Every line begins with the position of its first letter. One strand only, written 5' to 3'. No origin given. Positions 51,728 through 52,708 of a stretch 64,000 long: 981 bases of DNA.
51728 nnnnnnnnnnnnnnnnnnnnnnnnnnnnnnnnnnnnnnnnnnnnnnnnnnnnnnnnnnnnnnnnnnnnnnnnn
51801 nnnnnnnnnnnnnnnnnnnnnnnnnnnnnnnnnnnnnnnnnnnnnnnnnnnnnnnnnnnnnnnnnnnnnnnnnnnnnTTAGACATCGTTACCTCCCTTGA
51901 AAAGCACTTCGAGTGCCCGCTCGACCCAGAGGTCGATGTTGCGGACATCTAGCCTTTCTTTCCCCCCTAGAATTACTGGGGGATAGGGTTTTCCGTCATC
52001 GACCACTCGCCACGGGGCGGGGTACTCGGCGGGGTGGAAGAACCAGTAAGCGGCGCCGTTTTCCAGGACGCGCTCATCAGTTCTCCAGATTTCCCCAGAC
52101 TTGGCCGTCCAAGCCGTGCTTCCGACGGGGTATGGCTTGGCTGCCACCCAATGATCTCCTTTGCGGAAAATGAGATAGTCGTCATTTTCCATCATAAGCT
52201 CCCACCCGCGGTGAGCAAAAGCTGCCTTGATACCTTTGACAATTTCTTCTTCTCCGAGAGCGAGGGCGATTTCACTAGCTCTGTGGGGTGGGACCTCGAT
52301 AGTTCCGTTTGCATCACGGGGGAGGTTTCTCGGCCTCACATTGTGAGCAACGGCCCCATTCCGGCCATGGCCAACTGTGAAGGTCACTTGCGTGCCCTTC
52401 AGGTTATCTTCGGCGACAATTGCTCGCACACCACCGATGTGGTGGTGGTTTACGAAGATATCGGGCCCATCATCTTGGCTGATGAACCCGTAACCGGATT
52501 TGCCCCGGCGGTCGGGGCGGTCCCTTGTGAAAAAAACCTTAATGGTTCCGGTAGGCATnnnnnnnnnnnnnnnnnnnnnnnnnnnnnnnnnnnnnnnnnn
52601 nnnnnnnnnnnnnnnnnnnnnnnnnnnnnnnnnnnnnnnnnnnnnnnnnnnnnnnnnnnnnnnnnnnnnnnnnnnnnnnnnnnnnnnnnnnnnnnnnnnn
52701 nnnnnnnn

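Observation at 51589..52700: GC-rich two-gene cassette: cold-shock-domain fusion protein plus small membrane protein, compositionally foreign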

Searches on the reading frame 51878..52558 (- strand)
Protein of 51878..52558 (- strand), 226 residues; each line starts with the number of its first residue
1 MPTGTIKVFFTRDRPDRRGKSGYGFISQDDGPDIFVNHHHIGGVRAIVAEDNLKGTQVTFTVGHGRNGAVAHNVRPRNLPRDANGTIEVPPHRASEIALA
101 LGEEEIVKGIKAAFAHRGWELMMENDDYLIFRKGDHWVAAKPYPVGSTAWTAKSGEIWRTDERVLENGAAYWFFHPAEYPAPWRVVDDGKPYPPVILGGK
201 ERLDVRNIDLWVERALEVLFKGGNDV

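Call 6: search_protein_families(library=pfam, proteins=[window:51878-52558:-], max_evalue=1)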
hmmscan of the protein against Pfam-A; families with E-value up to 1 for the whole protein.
window:51878-52558:- (226 aa): 2 families
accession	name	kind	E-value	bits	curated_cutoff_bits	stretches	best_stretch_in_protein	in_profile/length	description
PF00313.28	CSD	-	4.8e-07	30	27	1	20-75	11-64/66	'Cold-shock' DNA-binding domain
PF08206.17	OB_RNB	-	0.0027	17.8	24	1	20-43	7-31/58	Ribonuclease B OB domain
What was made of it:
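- On Cold-shock domain (Pfam PF00313, CSD): 30.0 bits against a cut-off of 27, E=4.8e-7, aa 20-75 (call 6).
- Closest known: CspA-family cold-shock proteins and their long regulatory 5' UTRs. Same: It has a Pfam PF00313 CSD with RNP1- and RNP2-like motifs (call 6).
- Checked: Pfam CSD matches aa 20-75 at E=4.8e-7, 30 bits against a cut-off of 27 (call 6).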

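Call 8: find_homologous_proteins(query=window:51878-52558:-)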
Query window:51878-52558:- (226 aa): 1 proteins with E <= 0.001 among 194 candidates.
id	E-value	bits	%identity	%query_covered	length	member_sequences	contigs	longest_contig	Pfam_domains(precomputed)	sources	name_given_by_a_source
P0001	2.2e-153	527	100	100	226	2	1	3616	PF00313.29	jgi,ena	-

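Call 11: find_encoding_contigs(protein=P0001, flank=10000)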
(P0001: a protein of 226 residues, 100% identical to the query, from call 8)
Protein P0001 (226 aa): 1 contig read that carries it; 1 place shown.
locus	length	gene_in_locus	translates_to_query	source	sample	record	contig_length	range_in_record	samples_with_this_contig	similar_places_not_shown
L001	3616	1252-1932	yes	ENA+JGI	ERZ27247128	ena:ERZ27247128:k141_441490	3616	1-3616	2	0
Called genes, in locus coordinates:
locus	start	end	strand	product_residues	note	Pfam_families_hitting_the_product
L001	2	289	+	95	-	?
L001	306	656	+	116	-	PF12732:YtxH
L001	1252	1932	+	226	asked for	PF00313:CSD (weak)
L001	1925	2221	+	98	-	-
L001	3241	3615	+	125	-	?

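Call 19: search_protein_representatives(protein=window:51878-52558:-)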
Query: 226 residues. Proteins with E-value up to 0.001 (for the whole library): 61; up to 1e-10: 4; up to 1e-30: 1. The best 61 are listed.
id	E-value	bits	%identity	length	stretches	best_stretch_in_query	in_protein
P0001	7.1e-154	526.6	100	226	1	1-226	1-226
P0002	1.5e-13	67.0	55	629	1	2-76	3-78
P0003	2.8e-11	59.6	39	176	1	3-91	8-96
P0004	3.4e-11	59.3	47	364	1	3-72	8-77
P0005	5.6e-10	55.4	39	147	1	1-96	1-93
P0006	9.5e-09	51.3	34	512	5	18-56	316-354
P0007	7.8e-08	48.3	43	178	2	3-80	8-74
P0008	1.3e-07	47.6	44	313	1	1-81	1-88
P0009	1.7e-07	47.2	49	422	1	3-63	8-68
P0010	6.8e-07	45.2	40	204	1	2-94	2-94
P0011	2.7e-06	43.3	59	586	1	1-41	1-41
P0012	6.2e-06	42.1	42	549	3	19-76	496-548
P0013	7.1e-06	41.9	44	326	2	16-75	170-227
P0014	2.4e-05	40.2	38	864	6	18-46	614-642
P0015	3.0e-05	39.9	44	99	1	19-98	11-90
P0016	3.3e-05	39.7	43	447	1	13-87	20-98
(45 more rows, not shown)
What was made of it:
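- On Cold-shock domain (Pfam PF00313, CSD): All relatives found by HMMER align over aa 1-101 (call 19).
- Orphan C-terminus: in an exhaustive HMMER scan of 1.84e9 representatives, all 61 hits lie within aa 1-101 (call 19).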

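Call 21: search_protein_families(library=pfam, proteins=[P0002, P0003, P0004, P0005, P0007, P0008, P0009, P0010, P0011, P0016], max_evalue=0.01)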
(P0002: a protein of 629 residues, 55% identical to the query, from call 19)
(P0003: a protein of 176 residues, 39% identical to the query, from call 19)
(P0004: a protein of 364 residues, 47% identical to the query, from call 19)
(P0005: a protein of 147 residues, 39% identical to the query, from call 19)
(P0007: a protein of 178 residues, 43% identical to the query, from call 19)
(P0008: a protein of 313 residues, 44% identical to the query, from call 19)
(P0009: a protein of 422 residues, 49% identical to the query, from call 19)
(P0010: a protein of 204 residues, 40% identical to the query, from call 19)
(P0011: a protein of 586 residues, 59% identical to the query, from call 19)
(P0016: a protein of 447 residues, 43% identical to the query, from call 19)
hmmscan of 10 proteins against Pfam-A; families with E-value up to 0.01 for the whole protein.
P0002 (629 aa): 1 family
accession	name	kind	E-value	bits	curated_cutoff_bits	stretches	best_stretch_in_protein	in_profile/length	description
PF00313.28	CSD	-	1.5e-10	41.2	27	1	21-77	11-64/66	'Cold-shock' DNA-binding domain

P0003 (176 aa): 1 family
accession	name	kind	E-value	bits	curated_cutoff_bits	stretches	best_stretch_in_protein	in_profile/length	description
PF00313.28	CSD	-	5e-10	39.5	27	1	26-80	12-64/66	'Cold-shock' DNA-binding domain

P0004 (364 aa): 1 family
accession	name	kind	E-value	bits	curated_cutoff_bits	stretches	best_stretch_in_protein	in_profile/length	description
PF00313.28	CSD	-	2.1e-07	31.1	27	1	9-80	3-64/66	'Cold-shock' DNA-binding domain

P0005 (147 aa): 1 family
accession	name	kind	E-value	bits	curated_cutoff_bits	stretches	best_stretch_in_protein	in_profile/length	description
PF00313.28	CSD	-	3.1e-11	43.4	27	1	18-76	9-65/66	'Cold-shock' DNA-binding domain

P0007 (178 aa): 4 families
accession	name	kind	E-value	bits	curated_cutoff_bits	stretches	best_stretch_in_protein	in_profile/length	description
PF00313.28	CSD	-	1.5e-54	182.2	27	2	8-70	2-65/66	'Cold-shock' DNA-binding domain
PF22707.2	S1CSD-TOTE-2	-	5e-07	30.1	27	0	8-39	4-28/60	S1/CSD-like domain 2 of the TOTE conflict systems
PF08206.17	OB_RNB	-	8.6e-06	25.8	24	0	17-39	7-30/58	Ribonuclease B OB domain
PF23456.1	CSDE1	-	0.0016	19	27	0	128-165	31-69/84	Cold shock domain-containing protein E1 CSD domain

P0008 (313 aa): 1 family
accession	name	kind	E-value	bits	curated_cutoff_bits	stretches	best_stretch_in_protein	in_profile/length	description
PF00313.28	CSD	-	8.6e-06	26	27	1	21-81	12-63/66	'Cold-shock' DNA-binding domain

P0009 (422 aa): 0 families

P0010 (204 aa): 1 family
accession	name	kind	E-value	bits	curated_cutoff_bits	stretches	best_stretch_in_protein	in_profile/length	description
PF00313.28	CSD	-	8.9e-06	25.9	27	1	22-79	13-65/66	'Cold-shock' DNA-binding domain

P0011 (586 aa): 2 families
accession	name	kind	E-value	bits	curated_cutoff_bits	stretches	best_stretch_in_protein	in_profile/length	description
PF00313.28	CSD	-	3.5e-07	30.4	27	1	21-82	12-64/66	'Cold-shock' DNA-binding domain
PF08206.17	OB_RNB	-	0.0032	17.6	24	1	21-46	8-34/58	Ribonuclease B OB domain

P0016 (447 aa): 2 families
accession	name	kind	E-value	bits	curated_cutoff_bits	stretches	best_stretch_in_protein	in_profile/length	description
PF00313.28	CSD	-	7.9e-07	29.3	27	1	27-77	11-58/66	'Cold-shock' DNA-binding domain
PF08206.17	OB_RNB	-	0.0011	19.1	24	1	27-52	7-33/58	Ribonuclease B OB domain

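Call 22: find_encoding_contigs(protein=P0002, flank=6000, max_places=4)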
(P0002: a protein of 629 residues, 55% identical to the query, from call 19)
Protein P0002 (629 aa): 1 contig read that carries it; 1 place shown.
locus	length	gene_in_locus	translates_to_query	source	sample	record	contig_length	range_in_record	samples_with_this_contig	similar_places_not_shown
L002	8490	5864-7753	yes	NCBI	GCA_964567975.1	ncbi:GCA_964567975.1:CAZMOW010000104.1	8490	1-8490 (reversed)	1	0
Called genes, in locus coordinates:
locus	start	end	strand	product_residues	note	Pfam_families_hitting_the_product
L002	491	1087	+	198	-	-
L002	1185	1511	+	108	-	PF09620:Cas_csx3 (weak)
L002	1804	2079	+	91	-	-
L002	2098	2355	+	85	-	-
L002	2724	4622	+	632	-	-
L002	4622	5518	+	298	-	-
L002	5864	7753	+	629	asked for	PF00313:CSD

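Call 23: find_encoding_contigs(protein=P0003, flank=6000, max_places=4)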
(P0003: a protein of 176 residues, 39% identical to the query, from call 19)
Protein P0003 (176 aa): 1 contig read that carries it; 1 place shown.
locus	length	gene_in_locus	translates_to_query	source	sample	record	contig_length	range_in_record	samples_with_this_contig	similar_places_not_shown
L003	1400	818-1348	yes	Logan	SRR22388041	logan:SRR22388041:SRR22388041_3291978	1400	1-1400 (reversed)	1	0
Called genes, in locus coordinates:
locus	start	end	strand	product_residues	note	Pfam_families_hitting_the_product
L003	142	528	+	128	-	-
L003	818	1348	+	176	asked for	PF00313:CSD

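Call 32: find_encoding_contigs(protein=P0004, flank=8000, max_places=3)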
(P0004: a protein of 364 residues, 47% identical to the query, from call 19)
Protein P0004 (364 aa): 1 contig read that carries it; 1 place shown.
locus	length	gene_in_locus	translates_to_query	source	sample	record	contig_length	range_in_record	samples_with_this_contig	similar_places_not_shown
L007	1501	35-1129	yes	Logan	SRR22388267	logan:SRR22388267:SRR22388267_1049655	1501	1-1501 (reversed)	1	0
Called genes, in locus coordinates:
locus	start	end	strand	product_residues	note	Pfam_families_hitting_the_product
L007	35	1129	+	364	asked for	PF00313:CSD (weak)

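Call 33: find_encoding_contigs(protein=P0009, flank=8000, max_places=3)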
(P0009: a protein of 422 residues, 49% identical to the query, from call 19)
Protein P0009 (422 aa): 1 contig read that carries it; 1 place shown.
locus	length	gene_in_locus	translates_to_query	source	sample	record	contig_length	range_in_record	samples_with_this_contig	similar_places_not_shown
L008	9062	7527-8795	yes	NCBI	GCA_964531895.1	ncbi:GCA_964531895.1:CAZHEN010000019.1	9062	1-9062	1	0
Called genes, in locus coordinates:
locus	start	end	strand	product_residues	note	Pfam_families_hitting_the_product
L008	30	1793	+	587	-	PF07973:tRNA_SAD, PF00587:tRNA-synt_2b, PF03129:HGTP_anticodon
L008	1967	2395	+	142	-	PF05198:IF3_N, PF00707:IF3_C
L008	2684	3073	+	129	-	PF00453:Ribosomal_L20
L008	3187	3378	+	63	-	-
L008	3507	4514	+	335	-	PF02912:Phe_tRNA-synt_N, PF01409:tRNA-synt_2d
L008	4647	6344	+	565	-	PF03483:B3_4, PF03484:B5, PF17759:tRNA_synthFbeta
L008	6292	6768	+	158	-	PF03147:FDX-ACB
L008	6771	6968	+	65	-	-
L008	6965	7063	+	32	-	-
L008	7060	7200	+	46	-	-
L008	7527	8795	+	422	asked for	-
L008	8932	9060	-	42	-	?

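Call 34: find_encoding_contigs(protein=P0011, flank=8000, max_places=3)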
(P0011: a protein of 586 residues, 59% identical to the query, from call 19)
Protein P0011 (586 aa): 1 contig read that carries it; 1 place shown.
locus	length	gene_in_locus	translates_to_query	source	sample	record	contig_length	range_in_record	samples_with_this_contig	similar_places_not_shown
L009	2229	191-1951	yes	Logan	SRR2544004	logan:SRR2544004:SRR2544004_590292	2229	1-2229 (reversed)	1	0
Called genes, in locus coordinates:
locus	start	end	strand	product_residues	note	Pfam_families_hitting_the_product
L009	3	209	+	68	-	?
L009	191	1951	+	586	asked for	PF00313:CSD (weak)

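Call 35: find_encoding_contigs(protein=P0005, flank=8000, max_places=3)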
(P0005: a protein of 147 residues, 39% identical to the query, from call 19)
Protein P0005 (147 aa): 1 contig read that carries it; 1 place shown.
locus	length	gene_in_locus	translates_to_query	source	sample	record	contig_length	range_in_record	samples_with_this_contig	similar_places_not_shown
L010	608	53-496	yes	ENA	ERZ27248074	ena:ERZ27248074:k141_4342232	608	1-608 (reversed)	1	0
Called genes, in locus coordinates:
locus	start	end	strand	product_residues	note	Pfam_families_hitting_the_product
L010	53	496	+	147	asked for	PF00313:CSD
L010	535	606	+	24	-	?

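Call 49: predict_structure(protein=window:51881-52558:-)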
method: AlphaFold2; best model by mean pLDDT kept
length: 226 residues; sequences in the alignment: 1
mean_pLDDT: 48.1   pTM: 0.46
mean pLDDT of the five models: 48.1, 44.9, 36.2, 33.4, 33.3
residues with pLDDT >= 90: 8; 70-90: 40; 50-70: 26; < 50: 152
segments of 3 or more residues with pLDDT < 50: 1-101, 144-170, 179-194, 198-201, 223-226
pLDDT, mean of each block of 10 residues (from residue 1): 33 30 35 31 33 35 29 32 37 32 70 91 80 85 46 32 38 61 41 47 65 77 45
secondary structure, 60 per line:
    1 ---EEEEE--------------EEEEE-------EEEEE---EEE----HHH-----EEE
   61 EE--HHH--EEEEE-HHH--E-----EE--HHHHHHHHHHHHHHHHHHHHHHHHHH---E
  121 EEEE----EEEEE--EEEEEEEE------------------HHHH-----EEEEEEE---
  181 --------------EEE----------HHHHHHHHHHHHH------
elements in order: E4-8 E23-27 E35-39 E43-45 E58-62 E70-74 H91-116 E120-124 E129-133 E136-143 H162-165 E171-177 E195-197 H208-220

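Call 51: search_protein_families(library=padloc, proteins=[window:51881-52558:-, P0002, P0009, P0011, P0004, P0016, L002:2724-4619:+, L002:4622-5515:+], max_evalue=0.1)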
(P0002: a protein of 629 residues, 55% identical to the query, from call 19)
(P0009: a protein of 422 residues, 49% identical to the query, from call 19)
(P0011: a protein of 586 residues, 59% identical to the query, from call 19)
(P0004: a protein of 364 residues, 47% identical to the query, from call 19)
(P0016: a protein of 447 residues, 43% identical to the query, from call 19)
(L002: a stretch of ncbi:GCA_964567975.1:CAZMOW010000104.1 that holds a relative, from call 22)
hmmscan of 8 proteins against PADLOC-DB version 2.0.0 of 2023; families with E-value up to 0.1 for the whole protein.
window:51881-52558:- (226 aa): 1 family
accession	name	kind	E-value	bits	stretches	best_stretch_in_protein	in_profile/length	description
PDLC02916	CSD_V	-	2.4e-06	25.3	1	21-75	13-62/64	-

P0002 (629 aa): 1 family
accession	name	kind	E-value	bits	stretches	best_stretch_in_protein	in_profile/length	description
PDLC02916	CSD_V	-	8.2e-08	30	1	22-77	13-62/64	-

P0009 (422 aa): 2 families
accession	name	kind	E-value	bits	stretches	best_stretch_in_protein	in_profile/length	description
PDLC02916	CSD_V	-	0.00019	19.3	1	27-76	14-58/64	-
PDLC03494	REase_II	-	0.0049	14.9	1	363-403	95-134/190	Type II restriction enzyme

P0011 (586 aa): 1 family
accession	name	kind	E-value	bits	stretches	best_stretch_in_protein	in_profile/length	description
PDLC02916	CSD_V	-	2.4e-05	22.1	1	22-81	14-61/64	-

P0004 (364 aa): 1 family
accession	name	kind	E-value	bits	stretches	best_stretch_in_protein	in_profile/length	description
PDLC02916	CSD_V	-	6.5e-11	40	1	27-80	14-62/64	-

P0016 (447 aa): 1 family
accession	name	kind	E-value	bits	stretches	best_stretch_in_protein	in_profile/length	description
PDLC02916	CSD_V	-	0.00015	19.6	1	29-76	14-55/64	-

L002:2724-4619:+ (632 aa): 0 families

L002:4622-5515:+ (298 aa): 1 family
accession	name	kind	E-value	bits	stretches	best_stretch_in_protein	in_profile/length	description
PDLC05013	PDC-S40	-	0.0015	16.5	1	154-233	101-179/211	-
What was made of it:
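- Closest known: Retron type V and other CSD-containing defence components. Same: There is a weak CSD_V match (call 51).
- The CSD matches the PADLOC CSD_V model at E=2.4e-6 (call 51). The CSD_V score is no better than the generic Pfam CSD score (calls 6, 51).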

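Call 57: find_encoding_contigs(protein=P0016, flank=8000, max_places=3)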
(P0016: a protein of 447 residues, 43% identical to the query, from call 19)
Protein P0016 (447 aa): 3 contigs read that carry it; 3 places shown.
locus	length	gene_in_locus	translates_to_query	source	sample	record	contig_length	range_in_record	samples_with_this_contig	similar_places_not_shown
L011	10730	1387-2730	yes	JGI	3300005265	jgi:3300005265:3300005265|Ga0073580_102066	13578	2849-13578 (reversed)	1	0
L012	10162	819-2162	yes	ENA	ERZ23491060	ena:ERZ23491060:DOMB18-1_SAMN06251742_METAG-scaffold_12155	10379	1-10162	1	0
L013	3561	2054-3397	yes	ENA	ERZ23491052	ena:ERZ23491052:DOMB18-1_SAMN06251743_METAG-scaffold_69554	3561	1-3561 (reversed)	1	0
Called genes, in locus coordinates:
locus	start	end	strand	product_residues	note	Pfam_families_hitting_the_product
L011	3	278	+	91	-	?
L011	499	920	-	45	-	-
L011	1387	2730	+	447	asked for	PF00313:CSD (weak)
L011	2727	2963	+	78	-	-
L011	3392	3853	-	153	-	PF01850:PIN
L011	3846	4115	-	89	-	-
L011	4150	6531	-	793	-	PF00133:tRNA-synt_1, PF09334:tRNA-synt_1g, PF13603:tRNA-synt_1_2, PF09334:tRNA-synt_1g (weak), PF08264:Anticodon_1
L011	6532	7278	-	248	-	PF00535:Glycos_transf_2, PF13641:Glyco_tranf_2_3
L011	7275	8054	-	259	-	PF00535:Glycos_transf_2, PF10111:Glyco_tranf_2_2, PF13641:Glyco_tranf_2_3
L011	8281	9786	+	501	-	-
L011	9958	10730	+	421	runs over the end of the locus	PF13231:PMT_2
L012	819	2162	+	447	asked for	PF00313:CSD (weak)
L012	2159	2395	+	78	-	-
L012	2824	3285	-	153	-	PF01850:PIN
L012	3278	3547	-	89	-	-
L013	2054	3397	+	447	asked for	PF00313:CSD (weak)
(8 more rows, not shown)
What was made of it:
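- L011 lies next to a PIN toxin pair (call 57).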

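Call 58: find_encoding_contigs(protein=P0008, flank=8000, max_places=3)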
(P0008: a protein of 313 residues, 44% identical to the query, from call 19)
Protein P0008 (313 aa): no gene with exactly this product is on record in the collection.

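Call 80: fold_search(model_id=the predicted structure, library=pdb)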
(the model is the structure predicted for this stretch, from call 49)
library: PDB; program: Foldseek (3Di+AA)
matches with E <= 10: 260; with E <= 0.001: 0
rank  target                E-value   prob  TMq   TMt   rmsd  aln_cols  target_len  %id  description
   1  8cht_C                4.7e-01  0.11  0.20  0.28  20.4       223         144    5  Crystal structure of human PURA (fragment Glu57-Glu212, PUR repeat I and II) (released 2024-02-21)
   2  2g7j_MODEL_1_A        5.3e-01  0.14  0.18  0.31  13.2       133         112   15  Solution NMR structure of the putative cytoplasmic protein ygaC from Salmonella typhimurium. Northeast Structu (released 2006-05-02)
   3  8cht_B                5.3e-01  0.12  0.21  0.30  20.0       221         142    4  Crystal structure of human PURA (fragment Glu57-Glu212, PUR repeat I and II) (released 2024-02-21)
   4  2y8l_A                7.5e-01  0.69  0.17  0.35   2.9        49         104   22  Structure of the regulatory fragment of mammalian aMPK in complex with two ADP (released 2011-03-16)
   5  6qlf_P                7.9e-01  0.07  0.22  0.22  15.3       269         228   10  Structure of inner kinetochore CCAN complex with mask1 (released 2019-10-02)
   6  4hiz_C                8.9e-01  0.04  0.15  0.07  19.1       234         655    7  Phage phi92 endosialidase (released 2014-01-15)
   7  6w18_D                9.4e-01  0.05  0.13  0.11  18.4       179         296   11  Structure of S. pombe Arp2/3 complex in inactive state (released 2020-08-12)
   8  4eak_A                1.0e+00  0.69  0.18  0.41   2.4        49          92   20  Co-crystal structure of an AMPK core with ATP (released 2012-06-06)
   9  9k00_A                1.0e+00  0.08  0.14  0.11   7.6        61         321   21  Crystal structure of Pyrococcus abyssi AIR synthetase (released 2025-10-15)
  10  2ya3_A                1.1e+00  0.57  0.17  0.35   2.9        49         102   22  STRUCTURE OF THE REGULATORY FRAGMENT OF MAMMALIAN AMPK IN COMPLEX WITH COUMARIN ADP (released 2011-03-16)
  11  6in8                  1.1e+00  0.04  0.13  0.11  20.4       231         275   10  Crystal structure of MucB (released 2019-07-24)
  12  6c9j_A                1.2e+00  0.51  0.17  0.10   2.9        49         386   22  AMP-activated protein kinase bound to pharmacological activator R734 (released 2018-11-28)
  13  5f4h_A                1.2e+00  0.08  0.11  0.07  12.6       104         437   13  Archael RuvB-like Holiday junction helicase (released 2016-12-21)
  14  2v8q_A                1.5e+00  0.57  0.17  0.37   2.4        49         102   20  Crystal structure of the regulatory fragment of mammalian AMPK in complexes with AMP (released 2007-09-25)
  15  8cht_D                1.5e+00  0.08  0.21  0.30  19.9       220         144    5  Crystal structure of human PURA (fragment Glu57-Glu212, PUR repeat I and II) (released 2024-02-21)
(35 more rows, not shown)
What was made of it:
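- Tried and rejected: Foldseek against PDB found nothing below E=0.4 (call 80).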

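Call 91: search_protein_families(library=phrogs, proteins=[window:51881-52558:-, P0002, P0009, P0011, P0016, L002:2724-4619:+, L002:4622-5515:+, L002:491-1084:+, L011:2727-2960:+], max_evalue=0.01)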
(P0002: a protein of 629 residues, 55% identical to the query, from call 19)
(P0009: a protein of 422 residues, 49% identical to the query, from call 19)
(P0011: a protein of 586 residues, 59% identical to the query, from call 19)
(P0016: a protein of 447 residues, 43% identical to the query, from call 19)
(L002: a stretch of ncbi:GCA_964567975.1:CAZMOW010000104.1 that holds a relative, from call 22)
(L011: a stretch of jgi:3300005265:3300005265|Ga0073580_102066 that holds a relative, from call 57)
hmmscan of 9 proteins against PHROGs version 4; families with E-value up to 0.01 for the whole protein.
window:51881-52558:- (226 aa): 2 families
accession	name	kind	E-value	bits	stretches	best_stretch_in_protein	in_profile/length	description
phrog_729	-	other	0.007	16.5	1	20-76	24-78/277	cold shock protein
phrog_4471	-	unknown function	0.0087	17.2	0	3-65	12-67/85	-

P0002 (629 aa): 1 family
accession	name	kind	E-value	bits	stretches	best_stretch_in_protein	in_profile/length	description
phrog_729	-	other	7.2e-07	29.6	1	20-80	23-80/277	cold shock protein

P0009 (422 aa): 0 families

P0011 (586 aa): 1 family
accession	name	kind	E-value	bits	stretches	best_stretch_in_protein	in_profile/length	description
phrog_729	-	other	0.0061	16.7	0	21-84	25-79/277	cold shock protein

P0016 (447 aa): 0 families

L002:2724-4619:+ (632 aa): 0 families

L002:4622-5515:+ (298 aa): 0 families

L002:491-1084:+ (198 aa): 0 families

L011:2727-2960:+ (78 aa): 0 families
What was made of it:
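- On Polymorphic toxin system: No toxin, immunity or secretion domain was detected by Pfam, PADLOC or PHROGs (calls 6, 21, 51, 91).
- No defence or toxin domain was detected in any member (calls 21, 51, 91).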
